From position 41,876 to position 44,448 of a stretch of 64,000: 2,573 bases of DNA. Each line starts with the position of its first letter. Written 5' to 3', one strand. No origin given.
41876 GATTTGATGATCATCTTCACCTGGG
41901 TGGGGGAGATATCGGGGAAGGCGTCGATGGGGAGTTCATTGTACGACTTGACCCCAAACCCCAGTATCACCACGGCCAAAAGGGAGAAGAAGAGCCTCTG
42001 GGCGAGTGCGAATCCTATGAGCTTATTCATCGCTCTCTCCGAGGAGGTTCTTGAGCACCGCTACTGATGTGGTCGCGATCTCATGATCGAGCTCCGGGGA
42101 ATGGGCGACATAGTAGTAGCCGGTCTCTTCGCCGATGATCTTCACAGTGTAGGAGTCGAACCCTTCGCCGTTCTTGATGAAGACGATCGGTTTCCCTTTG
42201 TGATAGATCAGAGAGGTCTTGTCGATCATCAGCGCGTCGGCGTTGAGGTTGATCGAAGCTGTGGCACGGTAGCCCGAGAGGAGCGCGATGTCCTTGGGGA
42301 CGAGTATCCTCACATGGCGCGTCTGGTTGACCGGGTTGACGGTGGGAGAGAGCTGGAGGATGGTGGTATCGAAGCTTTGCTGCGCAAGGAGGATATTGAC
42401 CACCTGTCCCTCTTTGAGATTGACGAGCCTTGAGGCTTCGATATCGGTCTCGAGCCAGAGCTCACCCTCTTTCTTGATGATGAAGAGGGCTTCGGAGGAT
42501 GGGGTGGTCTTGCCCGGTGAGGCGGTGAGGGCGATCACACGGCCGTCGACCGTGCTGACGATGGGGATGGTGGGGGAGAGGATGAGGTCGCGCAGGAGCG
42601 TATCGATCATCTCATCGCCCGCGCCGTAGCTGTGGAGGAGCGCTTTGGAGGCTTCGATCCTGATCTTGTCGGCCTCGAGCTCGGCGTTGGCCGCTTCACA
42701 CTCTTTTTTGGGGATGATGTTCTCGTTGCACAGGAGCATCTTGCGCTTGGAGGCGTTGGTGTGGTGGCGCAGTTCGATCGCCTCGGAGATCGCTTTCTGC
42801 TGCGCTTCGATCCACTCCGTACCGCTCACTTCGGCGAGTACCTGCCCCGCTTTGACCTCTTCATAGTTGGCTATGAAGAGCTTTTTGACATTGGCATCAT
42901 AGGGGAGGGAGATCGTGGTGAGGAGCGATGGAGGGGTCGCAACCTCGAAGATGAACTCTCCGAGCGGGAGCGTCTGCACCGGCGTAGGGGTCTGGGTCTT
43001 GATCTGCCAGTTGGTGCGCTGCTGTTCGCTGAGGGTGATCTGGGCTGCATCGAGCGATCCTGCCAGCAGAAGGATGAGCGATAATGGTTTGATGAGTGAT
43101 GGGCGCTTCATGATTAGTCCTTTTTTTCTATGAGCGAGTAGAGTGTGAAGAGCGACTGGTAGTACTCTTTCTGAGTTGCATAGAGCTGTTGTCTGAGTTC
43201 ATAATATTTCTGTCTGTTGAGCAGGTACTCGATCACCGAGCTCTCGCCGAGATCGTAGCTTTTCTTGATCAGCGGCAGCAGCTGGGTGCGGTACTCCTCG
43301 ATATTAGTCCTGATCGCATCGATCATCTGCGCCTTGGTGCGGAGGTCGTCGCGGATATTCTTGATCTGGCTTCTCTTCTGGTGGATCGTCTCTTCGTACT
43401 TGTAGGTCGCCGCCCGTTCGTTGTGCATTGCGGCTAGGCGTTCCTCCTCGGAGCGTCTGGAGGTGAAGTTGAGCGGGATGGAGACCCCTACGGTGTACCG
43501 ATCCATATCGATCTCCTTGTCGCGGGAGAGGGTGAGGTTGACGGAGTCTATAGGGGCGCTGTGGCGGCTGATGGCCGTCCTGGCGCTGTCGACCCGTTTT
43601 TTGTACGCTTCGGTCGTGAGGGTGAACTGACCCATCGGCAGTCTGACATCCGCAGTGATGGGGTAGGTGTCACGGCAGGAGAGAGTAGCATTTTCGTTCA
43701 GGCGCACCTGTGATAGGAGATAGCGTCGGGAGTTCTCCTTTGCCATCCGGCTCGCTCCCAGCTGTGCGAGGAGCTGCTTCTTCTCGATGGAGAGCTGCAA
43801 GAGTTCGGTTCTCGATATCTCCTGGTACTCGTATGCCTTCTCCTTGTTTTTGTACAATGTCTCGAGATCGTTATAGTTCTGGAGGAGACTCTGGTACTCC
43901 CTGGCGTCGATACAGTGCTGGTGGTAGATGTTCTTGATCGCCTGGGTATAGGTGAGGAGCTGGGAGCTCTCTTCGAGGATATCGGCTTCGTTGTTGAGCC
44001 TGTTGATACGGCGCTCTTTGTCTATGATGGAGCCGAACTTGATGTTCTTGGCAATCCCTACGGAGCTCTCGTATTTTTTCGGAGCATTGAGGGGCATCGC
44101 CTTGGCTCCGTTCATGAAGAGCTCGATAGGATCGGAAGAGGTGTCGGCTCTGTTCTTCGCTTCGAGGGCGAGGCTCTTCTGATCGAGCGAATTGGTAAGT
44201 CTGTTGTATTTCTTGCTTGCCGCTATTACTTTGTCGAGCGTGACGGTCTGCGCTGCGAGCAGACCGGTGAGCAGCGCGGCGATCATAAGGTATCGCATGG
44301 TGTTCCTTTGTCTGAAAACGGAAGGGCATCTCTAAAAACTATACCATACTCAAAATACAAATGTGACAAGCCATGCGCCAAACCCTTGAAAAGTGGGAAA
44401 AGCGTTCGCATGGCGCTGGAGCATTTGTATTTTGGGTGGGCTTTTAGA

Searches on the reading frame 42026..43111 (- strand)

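Call 11: search_protein_families(library=pfam, proteins=[window:42026-43111:-], max_evalue=0.01)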
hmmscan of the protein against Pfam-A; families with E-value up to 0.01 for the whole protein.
window:42026-43111:- (362 aa): 3 families
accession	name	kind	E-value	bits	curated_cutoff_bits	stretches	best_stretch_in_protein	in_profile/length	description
PF16576.10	HlyD_D23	-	2e-22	79.9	30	1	64-273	19-203/214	Barrel-sandwich domain of CusB or HlyD membrane-fusion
PF13437.12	HlyD_3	-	5.4e-09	37.2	22.2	1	184-280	2-106/106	HlyD family secretion protein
PF12700.13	HlyD_2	-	0.0034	16.6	25.1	0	208-340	257-389/416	HlyD family secretion protein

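Call 12: search_protein_families(library=phrogs, proteins=[window:42026-43111:-], max_evalue=0.01)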
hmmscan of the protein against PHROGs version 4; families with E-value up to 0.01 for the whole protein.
window:42026-43111:- (362 aa): 1 family
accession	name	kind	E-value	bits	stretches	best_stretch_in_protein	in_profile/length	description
phrog_13642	-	unknown function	2.5e-06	27.5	1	181-353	260-442/459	-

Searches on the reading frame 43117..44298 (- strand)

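Call 11: search_protein_families(library=pfam, proteins=[window:43117-44298:-], max_evalue=0.01)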
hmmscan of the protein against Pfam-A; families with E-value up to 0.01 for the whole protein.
window:43117-44298:- (394 aa): 1 family
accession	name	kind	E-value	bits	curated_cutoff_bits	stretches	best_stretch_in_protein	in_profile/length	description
PF02321.23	OEP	-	1.2e-14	55.1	22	1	230-390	16-186/187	Outer membrane efflux protein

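Call 12: search_protein_families(library=phrogs, proteins=[window:43117-44298:-], max_evalue=0.01)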
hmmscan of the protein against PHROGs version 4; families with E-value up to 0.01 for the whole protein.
window:43117-44298:- (394 aa): 1 family
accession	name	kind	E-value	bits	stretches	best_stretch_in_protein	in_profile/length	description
phrog_18532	-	unknown function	0.0022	17.8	1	264-385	293-415/441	-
